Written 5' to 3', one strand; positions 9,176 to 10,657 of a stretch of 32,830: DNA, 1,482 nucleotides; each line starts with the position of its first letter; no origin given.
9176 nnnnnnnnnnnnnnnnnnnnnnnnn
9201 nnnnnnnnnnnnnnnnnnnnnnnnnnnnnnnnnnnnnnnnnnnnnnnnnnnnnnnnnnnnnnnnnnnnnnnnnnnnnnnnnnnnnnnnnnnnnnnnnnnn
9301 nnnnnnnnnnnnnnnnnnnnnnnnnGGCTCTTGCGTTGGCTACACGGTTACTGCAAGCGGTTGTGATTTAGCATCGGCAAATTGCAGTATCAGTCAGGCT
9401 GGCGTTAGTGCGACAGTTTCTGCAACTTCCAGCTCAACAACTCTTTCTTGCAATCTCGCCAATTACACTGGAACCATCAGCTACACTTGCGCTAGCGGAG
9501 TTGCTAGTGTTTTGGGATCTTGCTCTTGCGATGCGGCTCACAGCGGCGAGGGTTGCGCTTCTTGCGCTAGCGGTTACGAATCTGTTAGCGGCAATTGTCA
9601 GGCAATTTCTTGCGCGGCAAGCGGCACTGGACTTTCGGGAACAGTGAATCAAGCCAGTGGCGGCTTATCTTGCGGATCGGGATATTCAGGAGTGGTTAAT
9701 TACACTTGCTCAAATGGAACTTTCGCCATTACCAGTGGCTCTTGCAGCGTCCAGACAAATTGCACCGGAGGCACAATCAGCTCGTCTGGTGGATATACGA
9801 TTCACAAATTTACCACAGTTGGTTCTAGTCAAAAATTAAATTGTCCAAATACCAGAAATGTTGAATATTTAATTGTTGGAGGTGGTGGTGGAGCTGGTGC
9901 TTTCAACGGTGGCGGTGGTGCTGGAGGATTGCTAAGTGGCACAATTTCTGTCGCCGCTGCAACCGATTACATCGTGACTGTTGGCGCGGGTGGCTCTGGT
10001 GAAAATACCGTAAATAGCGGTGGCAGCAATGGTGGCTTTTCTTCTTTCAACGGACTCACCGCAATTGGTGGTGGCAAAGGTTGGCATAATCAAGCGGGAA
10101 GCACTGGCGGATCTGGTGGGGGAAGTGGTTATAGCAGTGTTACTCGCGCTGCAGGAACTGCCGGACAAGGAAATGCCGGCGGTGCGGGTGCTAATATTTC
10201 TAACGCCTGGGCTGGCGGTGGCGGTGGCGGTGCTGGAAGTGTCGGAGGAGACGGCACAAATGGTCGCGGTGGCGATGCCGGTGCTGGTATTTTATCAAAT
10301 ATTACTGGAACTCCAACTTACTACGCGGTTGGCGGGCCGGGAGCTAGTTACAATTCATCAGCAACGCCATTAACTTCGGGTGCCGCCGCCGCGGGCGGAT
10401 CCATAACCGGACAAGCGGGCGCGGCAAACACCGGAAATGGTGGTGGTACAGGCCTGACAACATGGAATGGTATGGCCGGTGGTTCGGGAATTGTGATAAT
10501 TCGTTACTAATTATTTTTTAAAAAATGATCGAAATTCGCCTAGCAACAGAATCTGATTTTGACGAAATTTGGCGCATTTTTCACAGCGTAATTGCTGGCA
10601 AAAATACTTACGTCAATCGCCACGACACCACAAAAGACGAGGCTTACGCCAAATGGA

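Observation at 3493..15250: Three dispersed paralogs of a giant pilin-anchored LamG / Cys-repeat / glycine-rich protein family: a candidate undescribed surface or host-interaction system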

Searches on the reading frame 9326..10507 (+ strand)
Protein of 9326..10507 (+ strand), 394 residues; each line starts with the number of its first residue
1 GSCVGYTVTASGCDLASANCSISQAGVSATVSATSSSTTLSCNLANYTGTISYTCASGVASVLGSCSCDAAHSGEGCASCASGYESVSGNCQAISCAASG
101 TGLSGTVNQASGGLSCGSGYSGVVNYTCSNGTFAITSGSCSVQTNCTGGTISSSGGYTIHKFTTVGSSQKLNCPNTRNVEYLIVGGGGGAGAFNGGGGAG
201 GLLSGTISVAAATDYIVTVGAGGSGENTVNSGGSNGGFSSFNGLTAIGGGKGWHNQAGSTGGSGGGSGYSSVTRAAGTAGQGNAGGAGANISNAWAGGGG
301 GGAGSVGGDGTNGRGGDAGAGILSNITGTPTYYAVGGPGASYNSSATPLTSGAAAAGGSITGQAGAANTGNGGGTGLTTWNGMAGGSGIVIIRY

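Call 16: find_homologous_proteins(query=window:9326-10507:+, max_evalue=0.001)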
Query window:9326-10507:+ (394 aa): 2594 proteins with E <= 0.001 among 8000 candidates; the best 120 are listed.
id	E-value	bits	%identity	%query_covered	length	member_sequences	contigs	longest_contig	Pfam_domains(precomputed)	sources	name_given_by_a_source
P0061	8.7e-225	765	100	100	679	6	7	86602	PF21722.5,PF13385.14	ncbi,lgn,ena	-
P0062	9.6e-115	402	87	67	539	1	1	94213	PF21722.5,PF13385.14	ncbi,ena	-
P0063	1.7e-80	289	70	63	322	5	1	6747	PF21722.5,PF07963.18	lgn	-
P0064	2.4e-77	279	68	63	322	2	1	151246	PF21722.5,PF07963.18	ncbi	-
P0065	8.1e-65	238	50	98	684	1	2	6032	PF21722.5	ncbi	-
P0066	3.0e-37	147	39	83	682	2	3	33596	PF21722.5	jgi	jgi:hypothetical protein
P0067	1.8e-35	141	41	48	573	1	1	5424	PF21722.5,PF04956.19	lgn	-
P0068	1.9e-35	141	54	38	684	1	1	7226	PF21722.5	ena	-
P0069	7.8e-35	139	38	87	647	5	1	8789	PF21722.5,PF04956.19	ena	-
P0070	1.1e-33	135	43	46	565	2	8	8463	PF21722.5,PF04956.19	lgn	-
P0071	1.4e-29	122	-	-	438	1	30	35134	PF21722.5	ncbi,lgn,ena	-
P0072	1.9e-29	121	55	10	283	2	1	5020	PF21722.5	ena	-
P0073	3.4e-28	117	47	61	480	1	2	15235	PF21722.5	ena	-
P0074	6.4e-27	113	50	28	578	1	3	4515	PF21722.5,PF13385.14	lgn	-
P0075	1.3e-26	112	49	52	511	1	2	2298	PF21722.5,PF13385.14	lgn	-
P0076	1.5e-26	112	-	-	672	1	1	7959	PF21722.5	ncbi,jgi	jgi:hypothetical protein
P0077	4.3e-26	110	44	30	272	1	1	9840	PF21722.5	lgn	-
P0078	5.4e-26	110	44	51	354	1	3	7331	PF21722.5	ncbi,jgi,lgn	jgi:hypothetical protein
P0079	1.2e-25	109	43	35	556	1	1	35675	PF21722.5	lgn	-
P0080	2.6e-25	108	50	51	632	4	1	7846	PF21722.5,PF13385.14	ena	-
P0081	5.6e-25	107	75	6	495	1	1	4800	PF21722.5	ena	-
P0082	1.6e-24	105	41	38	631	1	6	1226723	PF21722.5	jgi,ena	-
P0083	2.4e-24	105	50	51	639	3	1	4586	PF21722.5,PF13385.14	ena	-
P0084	5.2e-24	103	-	-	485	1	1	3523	PF21722.5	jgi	-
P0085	7.0e-24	103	37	82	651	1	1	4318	PF21722.5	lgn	-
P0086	1.0e-23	103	54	21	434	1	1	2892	PF21722.5,PF07963.18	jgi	-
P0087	1.3e-23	102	41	49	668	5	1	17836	PF21722.5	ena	-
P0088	2.8e-23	101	47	20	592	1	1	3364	PF21722.5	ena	-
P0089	3.4e-23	101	61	19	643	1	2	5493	PF21722.5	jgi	jgi:hypothetical protein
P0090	3.7e-23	101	41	40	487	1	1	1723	PF21722.5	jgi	-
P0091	4.0e-23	101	45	47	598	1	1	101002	PF21722.5,PF09479.17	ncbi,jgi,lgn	ncbi:MAG: glycine-rich domain-containing protein [archaeon]|jgi:uncharacterized repeat protein (TIGR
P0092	4.3e-23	100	56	24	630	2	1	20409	PF21722.5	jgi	jgi:hypothetical protein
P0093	4.4e-23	100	43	42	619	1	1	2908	PF21722.5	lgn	-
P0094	4.6e-23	100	-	-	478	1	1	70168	PF21722.5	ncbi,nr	ncbi:MAG: hypothetical protein KGQ36_01160 [Rickettsiales bacterium]|nr:hypothetical protein [Ricket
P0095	5.5e-23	100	39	75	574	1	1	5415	PF21722.5,PF04956.19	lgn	-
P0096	6.3e-23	100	-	-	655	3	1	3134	PF21722.5,PF07963.18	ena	-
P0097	1.1e-22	99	44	63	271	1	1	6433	PF21722.5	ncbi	-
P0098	2.2e-22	98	-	-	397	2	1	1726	PF21722.5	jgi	jgi:hypothetical protein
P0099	3.5e-22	97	43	45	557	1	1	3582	PF21722.5,PF13385.14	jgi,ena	jgi:hypothetical protein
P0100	3.8e-22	97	42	44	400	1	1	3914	PF21722.5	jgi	-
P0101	4.9e-22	97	44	48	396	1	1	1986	PF21722.5,PF26209.2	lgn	-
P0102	5.7e-22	97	-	-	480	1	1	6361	PF21722.5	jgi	-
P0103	6.1e-22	97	48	50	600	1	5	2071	PF21722.5,PF05345.19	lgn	-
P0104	7.2e-22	96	37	75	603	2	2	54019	PF21722.5,PF04956.19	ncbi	-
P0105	9.6e-22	96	37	9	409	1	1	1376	PF21722.5,PF00041.28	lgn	-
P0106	1.0e-21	96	46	35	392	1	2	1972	PF21722.5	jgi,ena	-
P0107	1.4e-21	96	-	-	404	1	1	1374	PF21722.5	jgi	jgi:hypothetical protein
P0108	1.7e-21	95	51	47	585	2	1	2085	PF21722.5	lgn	-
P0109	2.1e-21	95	-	-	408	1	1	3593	PF21722.5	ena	-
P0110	2.6e-21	95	39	63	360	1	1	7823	PF21722.5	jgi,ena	-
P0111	3.9e-21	94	38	22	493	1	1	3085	PF21722.5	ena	-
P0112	4.0e-21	94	-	-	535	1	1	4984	PF21722.5,PF13385.14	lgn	-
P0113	4.1e-21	94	-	-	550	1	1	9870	PF21722.5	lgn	-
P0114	4.9e-21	94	41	24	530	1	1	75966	PF21722.5,PF13385.14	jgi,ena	-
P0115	6.5e-21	93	-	-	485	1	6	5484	PF21722.5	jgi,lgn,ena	-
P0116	6.8e-21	93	45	29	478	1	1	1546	PF21722.5,PF05345.19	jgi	-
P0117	9.4e-21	93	49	48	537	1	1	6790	PF21722.5,PF03781.23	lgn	-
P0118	1.3e-20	92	42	39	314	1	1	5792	PF21722.5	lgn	-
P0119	1.6e-20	92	38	67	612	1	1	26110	PF21722.5,PF13385.14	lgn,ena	-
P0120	1.8e-20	92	40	46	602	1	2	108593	PF21722.5,PF04956.19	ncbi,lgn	-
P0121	1.9e-20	92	-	-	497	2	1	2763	PF21722.5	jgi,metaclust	metaclust:\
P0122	2.1e-20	92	-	-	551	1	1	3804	PF21722.5,PF24299.2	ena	-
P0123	2.1e-20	92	-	-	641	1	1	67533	PF21722.5,PF07963.18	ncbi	ncbi:MAG: glycine-rich domain-containing protein [Candidatus Gracilibacteria bacterium]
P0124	2.4e-20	91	47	25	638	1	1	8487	PF21722.5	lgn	-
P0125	2.4e-20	91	68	7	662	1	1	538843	PF21722.5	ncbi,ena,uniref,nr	ncbi:unnamed protein product [Symbiodinium natans]|uniref:Glycine-rich domain-containing protein n=1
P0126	2.4e-20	91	44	13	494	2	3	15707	PF21722.5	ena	-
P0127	2.5e-20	91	42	63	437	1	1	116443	PF21722.5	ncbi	-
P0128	2.8e-20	91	41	34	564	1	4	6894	PF21722.5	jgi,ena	-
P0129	3.1e-20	91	47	27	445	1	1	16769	PF21722.5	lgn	-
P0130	3.5e-20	91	-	-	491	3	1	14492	PF21722.5,PF13385.14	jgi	jgi:hypothetical protein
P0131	3.9e-20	91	-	-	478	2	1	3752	PF21722.5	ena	-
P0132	4.0e-20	91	-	-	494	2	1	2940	PF21722.5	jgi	-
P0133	4.8e-20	90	48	26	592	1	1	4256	PF21722.5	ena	-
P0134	5.5e-20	90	43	40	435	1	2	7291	PF21722.5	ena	-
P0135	6.1e-20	90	44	45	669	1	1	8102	PF21722.5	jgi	-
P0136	6.3e-20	90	39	66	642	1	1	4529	PF21722.5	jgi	jgi:hypothetical protein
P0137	6.8e-20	90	-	-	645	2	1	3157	PF21722.5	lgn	-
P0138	7.0e-20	90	-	-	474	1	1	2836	PF21722.5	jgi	-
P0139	7.5e-20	90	47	19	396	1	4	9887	PF21722.5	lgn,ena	-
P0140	9.4e-20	89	38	81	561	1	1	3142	PF21722.5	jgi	-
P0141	9.9e-20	89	-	-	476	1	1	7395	PF21722.5,PF13385.14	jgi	-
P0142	1.0e-19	89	-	-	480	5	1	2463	PF21722.5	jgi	-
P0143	1.0e-19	89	-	-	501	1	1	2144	PF21722.5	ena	-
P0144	1.1e-19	89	-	-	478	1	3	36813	PF21722.5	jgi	jgi:hypothetical protein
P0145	1.1e-19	89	40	63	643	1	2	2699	PF21722.5,PF00041.28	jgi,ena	jgi:hypothetical protein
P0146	1.2e-19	89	-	-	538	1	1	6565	PF21722.5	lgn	-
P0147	1.2e-19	89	75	6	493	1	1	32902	PF21722.5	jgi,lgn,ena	jgi:hypothetical protein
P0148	1.3e-19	89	-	-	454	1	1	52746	PF21722.5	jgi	-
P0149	1.6e-19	89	-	-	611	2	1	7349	PF21722.5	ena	-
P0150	1.7e-19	89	44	52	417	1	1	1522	PF21722.5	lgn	-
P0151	1.7e-19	89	39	68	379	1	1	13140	PF21722.5,PF26696.1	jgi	jgi:hypothetical protein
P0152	1.9e-19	88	-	-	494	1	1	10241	PF21722.5,PF13385.14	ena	-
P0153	2.0e-19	88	76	5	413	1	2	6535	PF21722.5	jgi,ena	jgi:hypothetical protein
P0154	2.1e-19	88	42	24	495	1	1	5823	PF21722.5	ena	-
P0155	2.3e-19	88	-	-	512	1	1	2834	PF21722.5,PF13385.14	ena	-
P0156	2.6e-19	88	51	40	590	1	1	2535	PF21722.5,PF07963.18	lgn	-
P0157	3.1e-19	88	76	4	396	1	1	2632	PF21722.5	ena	-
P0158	3.9e-19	87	46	28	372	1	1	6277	PF21722.5,PF07007.18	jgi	jgi:uncharacterized protein YecT (DUF1311 family)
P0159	4.4e-19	87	-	-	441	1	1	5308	PF21722.5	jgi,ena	-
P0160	4.5e-19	87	-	-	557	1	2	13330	PF21722.5,PF13385.14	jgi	jgi:hypothetical protein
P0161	4.6e-19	87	39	61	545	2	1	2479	PF21722.5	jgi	jgi:hypothetical protein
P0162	4.7e-19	87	-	-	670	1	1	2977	PF21722.5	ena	-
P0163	5.6e-19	87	-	-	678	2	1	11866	PF21722.5,PF00041.28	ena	-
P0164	5.7e-19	87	-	-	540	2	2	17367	PF21722.5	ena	-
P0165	6.1e-19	87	42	36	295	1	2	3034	PF21722.5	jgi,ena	jgi:hypothetical protein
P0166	6.8e-19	87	-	-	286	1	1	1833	PF21722.5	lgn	-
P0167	7.1e-19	87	42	20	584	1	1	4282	PF21722.5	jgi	jgi:hypothetical protein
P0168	7.9e-19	86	44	27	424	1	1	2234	PF21722.5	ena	-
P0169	8.8e-19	86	-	-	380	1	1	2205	PF21722.5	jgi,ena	jgi:hypothetical protein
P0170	9.4e-19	86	-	-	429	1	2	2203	PF21722.5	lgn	-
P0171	1.1e-18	86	39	39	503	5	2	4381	PF21722.5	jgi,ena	jgi:hypothetical protein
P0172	1.1e-18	86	46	25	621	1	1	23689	PF21722.5,PF00754.32,PF22633.4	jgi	jgi:hypothetical protein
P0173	1.2e-18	86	42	49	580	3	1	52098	PF21722.5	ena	-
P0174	1.4e-18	86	35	39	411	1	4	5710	PF21722.5,PF07963.18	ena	-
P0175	1.4e-18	86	-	-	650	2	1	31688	PF21722.5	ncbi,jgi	ncbi:MAG: glycine-rich domain-containing protein [Elusimicrobiota bacterium]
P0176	1.5e-18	86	44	36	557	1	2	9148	PF21722.5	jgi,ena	jgi:hypothetical protein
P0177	1.6e-18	85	42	28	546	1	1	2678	PF21722.5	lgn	-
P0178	1.6e-18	85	44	51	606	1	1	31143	PF21722.5,PF19408.6,PF13895.13,PF26696.1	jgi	jgi:hypothetical protein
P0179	1.7e-18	85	75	6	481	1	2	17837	PF21722.5,PF13385.14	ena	-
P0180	1.7e-18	85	42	11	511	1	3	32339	PF21722.5,PF13385.14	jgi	jgi:hypothetical protein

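Call 17: search_solved_structures(query=window:9326-10507:+, max_evalue=10, show_alignments=2)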
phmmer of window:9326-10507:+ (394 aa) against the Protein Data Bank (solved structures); distinct sequences matched with E-value up to 10: 0.

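Call 34: predict_structure(alignment_id=A3)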
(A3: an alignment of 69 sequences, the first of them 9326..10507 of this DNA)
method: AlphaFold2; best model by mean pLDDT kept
length: 394 residues; sequences in the alignment: 69
mean_pLDDT: 88.7   pTM: 0.73
mean pLDDT of the five models: 88.7, 88.1, 87.7, 86.6, 86.4
residues with pLDDT >= 90: 260; 70-90: 88; 50-70: 37; < 50: 9
segments of 3 or more residues with pLDDT < 50: 350-358
pLDDT, mean of each block of 10 residues (from residue 1): 67 75 84 81 86 86 85 60 70 86 92 92 94 95 94 97 95 96 98 95 98 97 95 98 98 97 97 98 96 87 97 92 97 96 62 45 92 88 97 98
secondary structure, 60 per line:
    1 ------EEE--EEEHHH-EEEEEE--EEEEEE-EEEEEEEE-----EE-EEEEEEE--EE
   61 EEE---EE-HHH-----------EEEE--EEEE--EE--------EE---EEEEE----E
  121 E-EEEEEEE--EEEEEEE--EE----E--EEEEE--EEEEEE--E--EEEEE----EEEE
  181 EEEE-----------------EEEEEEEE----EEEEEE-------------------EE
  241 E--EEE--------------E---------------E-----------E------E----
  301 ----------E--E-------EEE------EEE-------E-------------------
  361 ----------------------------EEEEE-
elements in order: E7-9 E12-14 E19-24 E27-32 E34-41 E50-56 E59-63 E84-87 E90-93 E111-115 E123-129 E132-138 E150-154 E157-162 E168-172 E177-184 E202-209 E214-219 E239-241 E244-246 E322-324 E331-333 E389-393

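Call 40: fold_search(model_id=the predicted structure, library=pdb)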
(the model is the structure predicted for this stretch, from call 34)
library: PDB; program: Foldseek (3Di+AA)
matches with E <= 10: 118; with E <= 0.001: 1
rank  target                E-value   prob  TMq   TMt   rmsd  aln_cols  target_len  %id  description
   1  7ypx_A                7.8e-04  1.00  0.29  0.44   9.8       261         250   20  Cyanophage Pam3 fiber (released 2022-11-09)
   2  7nx1                  4.0e-03  0.94  0.20  0.27  14.1       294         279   18  TG domain of LTK (released 2021-10-27)
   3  9g5i_B                4.2e-03  0.93  0.20  0.22  16.2       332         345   14  Cryo-EM structure of a 2:1 ALK:ALKAL2 complex obtained after re-processing of EMPIAR-10930 data (released 2025-03-12)
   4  7mzy_A                4.4e-03  0.98  0.21  0.27  13.7       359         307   15  Anaplastic lymphoma kinase (ALK) extracellular fragment of ligand binding region 673-986 (released 2021-11-24)
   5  7nx3_F                4.7e-03  0.84  0.17  0.23  17.0       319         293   15  Crystal structure of ALK in complex with Fab324 (released 2021-10-27)
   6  7nx0_B                6.5e-03  0.77  0.17  0.22  13.9       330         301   14  LTK:ALKAL1 complex stabilized by a Nanobody (released 2021-10-27)
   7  9g5i_A                7.5e-03  0.94  0.21  0.24  16.3       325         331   15  Cryo-EM structure of a 2:1 ALK:ALKAL2 complex obtained after re-processing of EMPIAR-10930 data (released 2025-03-12)
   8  7nx4                  8.6e-03  0.63  0.16  0.18  17.0       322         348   15  Crystal structure of the TG and EGF-like domains of ALK (released 2021-10-27)
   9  7nx3_A                9.9e-03  0.85  0.19  0.25  16.2       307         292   16  Crystal structure of ALK in complex with Fab324 (released 2021-10-27)
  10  7nx0_C                1.0e-02  0.72  0.18  0.23  14.0       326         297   16  LTK:ALKAL1 complex stabilized by a Nanobody (released 2021-10-27)
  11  7mzy_B                1.7e-02  0.66  0.18  0.22  13.1       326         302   15  Anaplastic lymphoma kinase (ALK) extracellular fragment of ligand binding region 673-986 (released 2021-11-24)
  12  7lrz                  1.8e-02  0.72  0.19  0.24  15.6       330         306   13  Structure of the Human ALK GRD (released 2021-11-24)
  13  7yfw_a                2.3e-02  0.98  0.29  0.40  12.4       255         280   18  Cyanophage Pam3 fiber (released 2023-01-18)
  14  7n00_A                2.4e-02  0.72  0.19  0.21  13.7       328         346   17  Anaplastic lymphoma kinase (ALK) extracellular fragment of ligand binding region 648-1025 in complex with AUG-alpha (released 2021-11-24)
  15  7ls0_B                2.7e-02  0.72  0.18  0.20  13.5       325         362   15  Structure of the Human ALK GRD bound to AUG (released 2021-11-24)
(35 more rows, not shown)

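Call 50: find_encoding_contigs(protein=P0120, flank=10000, max_places=2)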
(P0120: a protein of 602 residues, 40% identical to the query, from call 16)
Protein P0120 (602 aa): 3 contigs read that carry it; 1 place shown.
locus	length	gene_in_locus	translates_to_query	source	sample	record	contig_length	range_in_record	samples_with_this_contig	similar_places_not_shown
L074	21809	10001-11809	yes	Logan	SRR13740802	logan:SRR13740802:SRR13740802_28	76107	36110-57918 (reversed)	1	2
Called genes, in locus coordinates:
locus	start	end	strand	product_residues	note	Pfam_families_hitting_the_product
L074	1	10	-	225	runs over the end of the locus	PF00535:Glycos_transf_2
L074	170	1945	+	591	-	PF00890:FAD_binding_2, PF01266:DAO, PF03486:HI0933_like (faint), PF02910:Succ_DH_flav_C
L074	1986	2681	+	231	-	PF00459:Inositol_P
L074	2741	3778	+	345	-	PF01018:GTP1_OBG, PF00025:Arf (faint), PF01926:MMR_HSR1, PF02421:FeoB_N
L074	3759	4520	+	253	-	PF00106:adh_short, PF08659:KR (weak), PF13561:adh_short_C2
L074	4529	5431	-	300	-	PF01545:Cation_efflux, PF16916:ZT_dimer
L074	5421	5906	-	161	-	PF05258:DciA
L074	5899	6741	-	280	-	PF22700:MVD-like_N (faint), PF00288:GHMP_kinases_N, PF08544:GHMP_kinases_C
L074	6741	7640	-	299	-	PF01073:3Beta_HSD, PF01370:Epimerase, PF03435:Sacchrp_dh_NADP (weak), PF04321:RmlD_sub_bind, PF05368:NmrA, PF07993:NAD_binding_4 (faint), PF13460:NAD_binding_10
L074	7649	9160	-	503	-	PF00089:Trypsin, PF13365:Trypsin_2, PF00595:PDZ, PF13180:PDZ_2, PF17820:PDZ_6 (faint), PF13180:PDZ_2 (weak)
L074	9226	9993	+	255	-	PF00142:Fer4_NifH (faint), PF02374:ArsA_ATPase (weak), PF09140:MipZ, PF10609:ParA, PF13614:AAA_31, PF01656:CbiA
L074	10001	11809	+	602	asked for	PF04956:TrbC, PF21722:Gly_rich_2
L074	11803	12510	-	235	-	PF00005:ABC_tran, PF13175:AAA_15 (faint), PF13304:AAA_21 (weak)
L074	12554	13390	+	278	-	PF01297:ZnuA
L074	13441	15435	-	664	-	PF00456:Transketolase_N, PF13292:DXP_synthase_N (weak), PF00676:E1_dh, PF02775:TPP_enzyme_C (weak), PF02779:Transket_pyr, PF22613:Transketolase_C_1, PF02780:Transketolase_C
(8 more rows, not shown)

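Call 51: find_encoding_contigs(protein=P0064, flank=10000, max_places=2)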
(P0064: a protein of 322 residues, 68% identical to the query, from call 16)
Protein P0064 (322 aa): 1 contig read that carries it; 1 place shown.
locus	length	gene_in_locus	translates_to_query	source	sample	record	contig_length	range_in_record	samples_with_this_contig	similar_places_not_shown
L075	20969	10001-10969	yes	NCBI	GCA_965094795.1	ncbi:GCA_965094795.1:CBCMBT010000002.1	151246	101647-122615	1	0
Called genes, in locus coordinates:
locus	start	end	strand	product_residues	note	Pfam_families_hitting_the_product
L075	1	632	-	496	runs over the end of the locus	PF02463:SMC_N (faint), PF13476:AAA_23 (faint), PF13555:AAA_29 (faint), PF00005:ABC_tran, PF05729:NACHT (faint), PF13304:AAA_21 (faint), PF12848:ABC_tran_Xtn, PF00005:ABC_tran, +1 more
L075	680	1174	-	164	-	-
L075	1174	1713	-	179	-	PF01257:2Fe-2S_thioredx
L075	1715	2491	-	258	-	PF02167:Cytochrom_C1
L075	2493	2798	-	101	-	PF01035:DNA_binding_1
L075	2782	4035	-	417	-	PF00033:Cytochrome_B, PF13631:Cytochrom_B_N_2, PF00032:Cytochrom_B_C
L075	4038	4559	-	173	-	PF10399:UCR_Fe-S_N, PF00355:Rieske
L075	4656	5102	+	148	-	PF00692:dUTPase, PF22769:DCD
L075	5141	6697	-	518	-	PF07498:Rho_N, PF07497:Rho_RNA_bind, PF00006:ATP-synt_ab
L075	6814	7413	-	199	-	PF06055:ExoD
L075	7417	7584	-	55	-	PF02416:TatA_B_E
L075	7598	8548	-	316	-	PF02511:Thy1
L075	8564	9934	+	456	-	PF01541:GIY-YIG, PF27096:UvrC_M, PF02151:UVR, PF08459:UvrC_RNaseH_dom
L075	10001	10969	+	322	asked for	PF07963:N_methyl (weak), PF21722:Gly_rich_2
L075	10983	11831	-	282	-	PF02749:QRPTase_N, PF01729:QRPTase_C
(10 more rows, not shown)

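Call 65: fold_search(model_id=the predicted structure, library=viral)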
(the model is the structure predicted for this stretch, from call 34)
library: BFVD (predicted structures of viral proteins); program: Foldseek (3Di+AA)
matches with E <= 10: 336; with E <= 0.001: 196
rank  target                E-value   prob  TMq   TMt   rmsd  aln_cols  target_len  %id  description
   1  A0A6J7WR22            4.2e-19  1.00  0.58  0.43   8.3       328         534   37  Glycine-rich domain-containing protein [uncultured Caudovirales phage]
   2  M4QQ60                1.2e-18  1.00  0.52  0.46   6.8       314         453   38  (no name in the UniProt tables at hand)
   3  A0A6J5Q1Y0            5.6e-18  1.00  0.57  0.50  10.3       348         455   35  Glycine-rich domain-containing protein [uncultured Caudovirales phage]
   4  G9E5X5                3.2e-17  1.00  0.55  0.32   5.0       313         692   34  Glycine-rich domain-containing protein [Micromonas pusilla virus SP1]
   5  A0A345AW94            1.5e-16  1.00  0.50  0.50  14.4       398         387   30  Glycine-rich domain-containing protein [Cyanophage S-TIM4]
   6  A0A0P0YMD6            4.5e-16  1.00  0.52  0.41   6.8       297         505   35  (no name in the UniProt tables at hand)
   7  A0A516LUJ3            4.7e-16  1.00  0.53  0.20   6.9       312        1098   34  (no name in the UniProt tables at hand)
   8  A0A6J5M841            9.2e-16  1.00  0.52  0.40   4.9       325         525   34  Uncharacterized protein [uncultured Caudovirales phage]
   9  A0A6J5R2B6            1.2e-15  1.00  0.50  0.67   3.4       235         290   42  Glycine-rich domain-containing protein [uncultured Caudovirales phage]
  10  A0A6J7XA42            1.8e-15  1.00  0.45  0.36   8.4       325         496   34  Glycine-rich domain-containing protein [uncultured Caudovirales phage]
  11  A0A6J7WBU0            3.0e-15  1.00  0.44  0.65   3.9       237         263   44  Glycine-rich domain-containing protein [uncultured Caudovirales phage]
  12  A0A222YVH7            4.2e-15  1.00  0.52  0.33   6.4       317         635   34  Glycine-rich domain-containing protein [Synechococcus phage Bellamy]
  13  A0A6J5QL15            7.3e-15  1.00  0.52  0.54   8.9       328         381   29  Glycine-rich domain-containing protein [uncultured Caudovirales phage]
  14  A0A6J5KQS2            1.8e-14  1.00  0.49  0.70   5.8       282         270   35  Glycine-rich domain-containing protein [uncultured Caudovirales phage]
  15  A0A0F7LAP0            2.2e-14  1.00  0.52  0.21   6.0       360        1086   28  Glycine-rich domain-containing protein [uncultured marine virus]
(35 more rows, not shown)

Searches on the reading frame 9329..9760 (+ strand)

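Call 47: search_protein_families(library=pfam, proteins=[window:9329-9760:+], max_evalue=10)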
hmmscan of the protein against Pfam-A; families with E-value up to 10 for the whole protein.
seq(144 aa): 1 family
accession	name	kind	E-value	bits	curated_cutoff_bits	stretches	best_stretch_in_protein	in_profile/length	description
PF00053.31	EGF_laminin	-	2.8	8.6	21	1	47-86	6-41/49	Laminin EGF domain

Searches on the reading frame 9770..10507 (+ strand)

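Call 74: search_protein_families(library=phrogs, proteins=[window:9770-10507:+], max_evalue=0.001)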
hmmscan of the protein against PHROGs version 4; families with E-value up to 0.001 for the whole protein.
window:9770-10507:+ (246 aa): 1 family
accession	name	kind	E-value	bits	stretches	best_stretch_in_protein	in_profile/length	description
phrog_2295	-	unknown function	5.7e-43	148.7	1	1-246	568-846/1183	-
